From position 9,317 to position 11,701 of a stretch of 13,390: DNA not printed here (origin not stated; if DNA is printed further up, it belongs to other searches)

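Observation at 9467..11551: Unusual fusion of a Gfo/Idh/MocA oxidoreductase with an extended-SDR epimerase/dehydratase in one 694-aa polypeptide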

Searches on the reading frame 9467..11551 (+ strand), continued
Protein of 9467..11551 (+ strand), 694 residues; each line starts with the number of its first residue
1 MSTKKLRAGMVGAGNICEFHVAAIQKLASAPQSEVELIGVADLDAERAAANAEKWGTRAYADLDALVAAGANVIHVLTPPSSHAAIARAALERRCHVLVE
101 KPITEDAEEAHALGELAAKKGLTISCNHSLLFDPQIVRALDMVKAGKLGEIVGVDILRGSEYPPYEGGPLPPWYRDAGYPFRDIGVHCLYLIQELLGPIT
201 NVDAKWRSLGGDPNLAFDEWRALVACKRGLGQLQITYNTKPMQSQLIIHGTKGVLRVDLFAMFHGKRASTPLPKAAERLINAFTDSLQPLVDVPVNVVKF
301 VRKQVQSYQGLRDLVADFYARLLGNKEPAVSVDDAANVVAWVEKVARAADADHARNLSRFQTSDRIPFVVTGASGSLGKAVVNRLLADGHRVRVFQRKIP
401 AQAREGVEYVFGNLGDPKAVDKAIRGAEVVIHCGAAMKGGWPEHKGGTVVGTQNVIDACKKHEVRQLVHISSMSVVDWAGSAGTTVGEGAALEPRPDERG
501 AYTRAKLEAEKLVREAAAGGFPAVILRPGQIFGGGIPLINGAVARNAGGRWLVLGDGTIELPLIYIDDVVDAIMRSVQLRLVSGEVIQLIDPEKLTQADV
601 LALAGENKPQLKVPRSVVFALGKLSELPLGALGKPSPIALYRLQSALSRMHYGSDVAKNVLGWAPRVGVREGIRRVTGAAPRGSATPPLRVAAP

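Call 33: find_encoding_contigs(protein=P0325, flank=10000, max_places=2)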
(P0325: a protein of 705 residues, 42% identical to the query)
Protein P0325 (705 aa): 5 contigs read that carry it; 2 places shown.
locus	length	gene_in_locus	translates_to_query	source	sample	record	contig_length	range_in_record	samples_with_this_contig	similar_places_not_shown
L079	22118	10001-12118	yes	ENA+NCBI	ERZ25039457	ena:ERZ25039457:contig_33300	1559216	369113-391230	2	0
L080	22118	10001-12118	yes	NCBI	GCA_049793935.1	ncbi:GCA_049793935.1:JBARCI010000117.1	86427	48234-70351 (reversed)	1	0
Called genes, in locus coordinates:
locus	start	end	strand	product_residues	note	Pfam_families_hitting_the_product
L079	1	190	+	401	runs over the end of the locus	PF13439:Glyco_transf_4, PF13579:Glyco_trans_4_4, PF20706:GT4-conflict, PF00534:Glycos_transf_1, PF13692:Glyco_trans_1_4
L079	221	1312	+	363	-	-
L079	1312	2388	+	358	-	PF01408:GFO_IDH_MocA, PF22725:GFO_IDH_MocA_C3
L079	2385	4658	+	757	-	PF01073:3Beta_HSD, PF01370:Epimerase, PF13460:NAD_binding_10, PF16363:GDP_Man_Dehyd, PF07993:NAD_binding_4 (weak), PF13692:Glyco_trans_1_4, PF01522:Polysacc_deac_1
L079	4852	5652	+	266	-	PF05050:Methyltransf_21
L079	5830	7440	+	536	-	PF13440:Polysacc_synt_3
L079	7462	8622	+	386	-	PF13439:Glyco_transf_4, PF13477:Glyco_trans_4_2, PF13579:Glyco_trans_4_4, PF20706:GT4-conflict, PF00534:Glycos_transf_1, PF13692:Glyco_trans_1_4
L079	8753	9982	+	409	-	PF13439:Glyco_transf_4, PF13579:Glyco_trans_4_4, PF00534:Glycos_transf_1, PF13692:Glyco_trans_1_4, PF13524:Glyco_trans_1_2 (weak)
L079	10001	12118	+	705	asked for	PF01408:GFO_IDH_MocA, PF22725:GFO_IDH_MocA_C3, PF01073:3Beta_HSD, PF01370:Epimerase, PF05368:NmrA, PF07993:NAD_binding_4, PF13460:NAD_binding_10, PF16363:GDP_Man_Dehyd, +2 more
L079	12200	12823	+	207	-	-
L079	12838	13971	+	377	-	PF13480:Acetyltransf_6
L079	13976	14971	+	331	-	PF01522:Polysacc_deac_1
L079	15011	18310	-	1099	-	PF02368:Big_2 (faint), PF07679:I-set (weak), PF13895:Ig_2 (faint), PF13927:Ig_3 (weak)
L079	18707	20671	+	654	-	PF13522:GATase_6, PF13537:GATase_7, PF00733:Asn_synthase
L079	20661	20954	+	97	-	-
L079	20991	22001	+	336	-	PF02540:NAD_synthase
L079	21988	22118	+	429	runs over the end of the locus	PF00534:Glycos_transf_1, PF13692:Glyco_trans_1_4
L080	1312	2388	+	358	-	PF01408:GFO_IDH_MocA, PF22725:GFO_IDH_MocA_C3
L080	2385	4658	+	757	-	PF01073:3Beta_HSD, PF01370:Epimerase, PF13460:NAD_binding_10, PF16363:GDP_Man_Dehyd, PF07993:NAD_binding_4 (weak), PF13692:Glyco_trans_1_4, PF01522:Polysacc_deac_1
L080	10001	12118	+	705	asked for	PF01408:GFO_IDH_MocA, PF22725:GFO_IDH_MocA_C3, PF01073:3Beta_HSD, PF01370:Epimerase, PF05368:NmrA, PF07993:NAD_binding_4, PF13460:NAD_binding_10, PF16363:GDP_Man_Dehyd, +2 more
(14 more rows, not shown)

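Call 34: find_encoding_contigs(protein=P0123, flank=10000, max_places=2)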
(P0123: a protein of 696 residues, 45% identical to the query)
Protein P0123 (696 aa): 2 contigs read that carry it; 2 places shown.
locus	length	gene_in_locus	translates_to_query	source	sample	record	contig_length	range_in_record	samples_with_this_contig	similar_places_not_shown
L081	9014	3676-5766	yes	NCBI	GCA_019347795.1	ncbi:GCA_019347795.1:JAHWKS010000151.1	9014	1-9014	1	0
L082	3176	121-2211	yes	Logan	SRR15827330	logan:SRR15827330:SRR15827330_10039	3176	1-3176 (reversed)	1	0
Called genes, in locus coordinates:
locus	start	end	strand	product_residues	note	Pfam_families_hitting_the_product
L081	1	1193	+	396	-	PF13579:Glyco_trans_4_4, PF13439:Glyco_transf_4, PF00534:Glycos_transf_1, PF13692:Glyco_trans_1_4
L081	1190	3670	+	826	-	PF16889:Hepar_II_III_N, PF07940:Hepar_II_III_C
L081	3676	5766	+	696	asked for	PF01408:GFO_IDH_MocA, PF22725:GFO_IDH_MocA_C3, PF01073:3Beta_HSD, PF01370:Epimerase, PF05368:NmrA, PF16363:GDP_Man_Dehyd, PF13460:NAD_binding_10, PF07993:NAD_binding_4, +2 more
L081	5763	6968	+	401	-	PF00534:Glycos_transf_1, PF13692:Glyco_trans_1_4, PF13524:Glyco_trans_1_2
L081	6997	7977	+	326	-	PF01061:ABC2_membrane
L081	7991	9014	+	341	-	PF00005:ABC_tran, PF13304:AAA_21 (faint)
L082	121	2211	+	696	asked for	PF01408:GFO_IDH_MocA, PF22725:GFO_IDH_MocA_C3, PF01073:3Beta_HSD, PF01370:Epimerase, PF05368:NmrA, PF16363:GDP_Man_Dehyd, PF13460:NAD_binding_10, PF07993:NAD_binding_4, +2 more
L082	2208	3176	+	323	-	?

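Call 40: search_protein_families(library=ncbifam, proteins=[L081:5763-6965:+, L079:8753-9979:+, L079:2385-4655:+, L079:1312-2385:+, L079:221-1309:+, L079:12200-12820:+], max_evalue=0.0001)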
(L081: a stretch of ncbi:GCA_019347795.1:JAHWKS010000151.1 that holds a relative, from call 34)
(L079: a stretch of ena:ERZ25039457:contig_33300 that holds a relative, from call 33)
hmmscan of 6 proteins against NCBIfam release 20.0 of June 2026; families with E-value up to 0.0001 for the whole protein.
L081:5763-6965:+ (401 aa): 18 families
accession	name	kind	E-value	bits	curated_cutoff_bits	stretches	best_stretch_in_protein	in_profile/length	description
TIGR04063.1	stp3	hypoth_equivalog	1.5e-29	103.1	442.05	1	142-367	158-387/397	TIGR04063 family PEP-CTERM/XrtA system glycosyltransferase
TIGR03449.1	mycothiol_MshA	equivalog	6e-16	58.3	462.5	1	143-370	167-398/406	D-inositol-3-phosphate glycosyltransferase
NF047676.1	TeichurnBiosyTuaH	equivalog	1.3e-15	57.2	550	1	88-342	109-355/384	teichuronic acid biosynthesis protein TuaH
NF053787.1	GlcN_PG_synth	equivalog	3.8e-14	52.3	480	1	133-369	135-353/361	N-acetylglucosaminyl phosphatidylglycerol synthase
TIGR04047.1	MSMEG_0565_glyc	hypoth_equivalog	4.1e-13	49.2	259.85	1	144-370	141-369/373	MSMEG_0565 family glycosyltransferase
NF007640.0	PRK10307.1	subfamily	1.3e-12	47.4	276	1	143-356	173-387/411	WcaI family glycosyltransferase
NF047684.1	TeichurnBiosyTuaC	equivalog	4e-11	42.5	550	1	146-369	169-382/391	teichuronic acid biosynthesis protein TuaC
TIGR03087.1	stp1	hypoth_equivalog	2.9e-10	39.9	316.65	1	135-370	166-392/397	TIGR03087 family PEP-CTERM/XrtA system glycosyltransferase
NF053513.1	Gtran_IagA_BgsA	equivalog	2.2e-09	36.8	460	1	169-341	132-299/333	LTA glycolipid anchor biosynthesis glycosyltransferase, IagA/BgsA family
TIGR03999.1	thiol_BshA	equivalog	7.3e-09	35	273.7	1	147-359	150-357/375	N-acetyl-alpha-D-glucosaminyl L-malate synthase BshA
NF038229.1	Glyco4_Geo_Pelo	equivalog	1.9e-08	33.7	400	1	213-368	181-328/338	GPMC system family 4 glycosyltransferase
NF041876.1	EPS_EpsE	equivalog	3.4e-08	33.1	400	1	283-367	304-387/389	exopolysaccharide biosynthesis GT4 family glycosyltransferase EpsE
NF049987.1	DaglGlyslTfaseDgs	equivalog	5.5e-08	32.1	500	1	165-320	125-276/332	processive diacylglycerol alpha-glucosyltransferase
TIGR04005.1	wcaL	equivalog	2e-07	30.3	537.6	1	136-337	169-366/406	colanic acid biosynthesis glycosyltransferase WcaL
NF038298.1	EPS_HpsO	equivalog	3.6e-06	26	575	1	160-362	165-374/388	hormogonium polysaccharide biosynthesis glycosyltransferase HpsO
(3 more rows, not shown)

L079:8753-9979:+ (409 aa): 27 families (the best 25 are shown)
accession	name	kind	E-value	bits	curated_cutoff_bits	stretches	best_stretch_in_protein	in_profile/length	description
TIGR04063.1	stp3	hypoth_equivalog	7.9e-45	153.4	442.05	1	142-383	140-386/397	TIGR04063 family PEP-CTERM/XrtA system glycosyltransferase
TIGR03088.1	stp2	hypoth_equivalog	7.4e-27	94.4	409.05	1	178-382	156-363/374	TIGR03088 family PEP-CTERM/XrtA system glycosyltransferase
TIGR03999.1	thiol_BshA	equivalog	7e-25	87.7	273.7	1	151-376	136-357/375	N-acetyl-alpha-D-glucosaminyl L-malate synthase BshA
NF047684.1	TeichurnBiosyTuaC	equivalog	5.8e-19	68.3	550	1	151-385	156-382/391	teichuronic acid biosynthesis protein TuaC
NF041876.1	EPS_EpsE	equivalog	1.6e-18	67.2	400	1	158-383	160-387/389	exopolysaccharide biosynthesis GT4 family glycosyltransferase EpsE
NF041879.1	EPS_EpsH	equivalog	5.3e-18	65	800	1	162-390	192-414/431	exopolysaccharide biosynthesis glycosyltransferase EpsH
TIGR04047.1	MSMEG_0565_glyc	hypoth_equivalog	8.6e-18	64.5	259.85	1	157-387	136-369/373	MSMEG_0565 family glycosyltransferase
NF007640.0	PRK10307.1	subfamily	4.7e-17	62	276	1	130-371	142-386/411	WcaI family glycosyltransferase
TIGR03449.1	mycothiol_MshA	equivalog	7.2e-17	61.4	462.5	1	170-388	176-399/406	D-inositol-3-phosphate glycosyltransferase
NF038298.1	EPS_HpsO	equivalog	2.3e-16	59.6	575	1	169-384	156-379/388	hormogonium polysaccharide biosynthesis glycosyltransferase HpsO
NF047676.1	TeichurnBiosyTuaH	equivalog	2.5e-15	56.3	550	1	150-324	149-322/384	teichuronic acid biosynthesis protein TuaH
NF038229.1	Glyco4_Geo_Pelo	equivalog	7.1e-12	45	400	1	155-389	105-333/338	GPMC system family 4 glycosyltransferase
TIGR02149.1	glgA_Coryne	subfamily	2.3e-11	43.5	302.4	1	107-388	88-386/391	glycogen synthase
NF053787.1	GlcN_PG_synth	equivalog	5.8e-11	41.8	480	1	154-382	138-349/361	N-acetylglucosaminyl phosphatidylglycerol synthase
TIGR04005.1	wcaL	equivalog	1.3e-10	40.7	537.6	1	156-372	171-386/406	colanic acid biosynthesis glycosyltransferase WcaL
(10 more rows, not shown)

L079:2385-4655:+ (757 aa): 24 families
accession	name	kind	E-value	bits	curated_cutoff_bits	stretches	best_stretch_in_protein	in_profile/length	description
NF045821.1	PgAcgDacpgdA1_Bac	equivalog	1.1e-37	129.4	400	1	567-753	83-273/282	peptidoglycan-N-acetylglucosamine deacetylase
TIGR02764.1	spore_ybaN_pdaB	equivalog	5.7e-37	127.4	237.4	1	569-755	3-191/191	polysaccharide deacetylase family sporulation protein PdaB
NF045820.1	PgAcgDacpgdA_Strep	equivalog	7.9e-36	123.8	800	1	568-756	264-449/463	peptidoglycan-N-acetylglucosamine deacetylase PgdA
TIGR04243.1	nodulat_NodB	equivalog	1.1e-30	106.6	240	1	573-733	3-164/197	chitooligosaccharide deacetylase NodB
TIGR02884.1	spore_pdaA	equivalog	3.1e-29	102.3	298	1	565-744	30-213/224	delta-lactam-biosynthetic de-N-acetylase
TIGR02873.1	spore_ylxY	hypoth_equivalog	1.6e-25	89.9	391.5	1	566-754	79-266/268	probable sporulation protein, polysaccharide deacetylase family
NF042423.1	oxyalk_red_Shew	equivalog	3.6e-19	69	580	1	2-326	10-330/331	2-alkyl-3-oxoalkanoate reductase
NF045822.1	PgAcgDacpgdA2_Bac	equivalog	8e-19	68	400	1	571-740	69-247/274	peptidoglycan-N-acetylglucosamine deacetylase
NF042422.1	oxyalk_red_OleD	equivalog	1.7e-18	67.1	580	1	1-259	1-254/329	2-alkyl-3-oxoalkanoate reductase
TIGR03466.1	HpnA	hypoth_equivalog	3.3e-17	62.4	367.65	1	1-185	1-176/327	hopanoid-associated sugar epimerase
NF052578.1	StrlDmthSdmBMthl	equivalog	1e-15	58.3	600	1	1-186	1-176/328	sterol demethylase protein SdmB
TIGR01746.1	Thioester-redct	subfamily_domain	1.4e-14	54.1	213.35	2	100-299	118-324/371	thioester reductase domain-containing protein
TIGR04180.1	EDH_00030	hypoth_equivalog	7.3e-14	51.5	475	1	3-237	1-238/297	NAD-dependent 4,6-dehydratase LegB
NF043036.1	ErythonDh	equivalog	1.8e-13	50.4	325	1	1-174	1-174/321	D-erythronate dehydrogenase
TIGR03006.1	pepcterm_polyde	equivalog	2.9e-13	49.6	276.2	1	587-670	36-119/272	XrtA system polysaccharide deacetylase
TIGR01179.1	galE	equivalog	2.9e-07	29.6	262.3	1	2-192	1-186/332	UDP-glucose 4-epimerase GalE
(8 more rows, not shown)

L079:1312-2385:+ (358 aa): 10 families
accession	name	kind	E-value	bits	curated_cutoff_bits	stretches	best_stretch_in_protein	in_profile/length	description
TIGR04380.1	myo_inos_iolG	equivalog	1.2e-25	90.1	355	1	1-150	1-151/330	inositol 2-dehydrogenase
NF040723.1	UDP-GlcNAcDh_Arch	equivalog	2.3e-19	70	450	1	2-147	1-144/302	UDP-N-acetylglucosamine 3-dehydrogenase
NF052679.1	InsChiInosDhIolG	equivalog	3.3e-17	62.5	540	1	2-149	3-153/343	bifunctional inositol 2-dehydrogenase/D-chiro-inositol 1-dehydrogenase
NF052479.1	LevoglcsnDh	equivalog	2.1e-16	59.6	650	1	30-154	40-164/386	levoglucosan dehydrogenase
NF058561.1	BT_2158_fam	equivalog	4.2e-14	52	750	1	2-150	36-183/487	glycoside 3-dehydrogenase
NF041392.1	XylDh_Gfo6_Halo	equivalog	1.9e-11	43.4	350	1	48-261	65-276/350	D-xylose 1-dehydrogenase Gfo6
NF008607.0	PRK11579.1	subfamily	3.8e-11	42.6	330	1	54-151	55-152/346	oxidoreductase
NF007574.0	PRK10206.1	equivalog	6.4e-10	38.6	352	1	40-153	42-155/345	oxidoreductase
NF058563.1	BT_2159_fam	equivalog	2.3e-09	36.7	650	1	3-143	2-142/350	disaccharide 3-dehydrogenase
NF009830.0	PRK13304.1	equivalog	5e-05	22.9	267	1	1-114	1-112/265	aspartate dehydrogenase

L079:221-1309:+ (363 aa): 0 families

L079:12200-12820:+ (207 aa): 0 families
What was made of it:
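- In L079 the SDR is fused to a GT and a NodB-type deacetylase (calls 33, 40).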
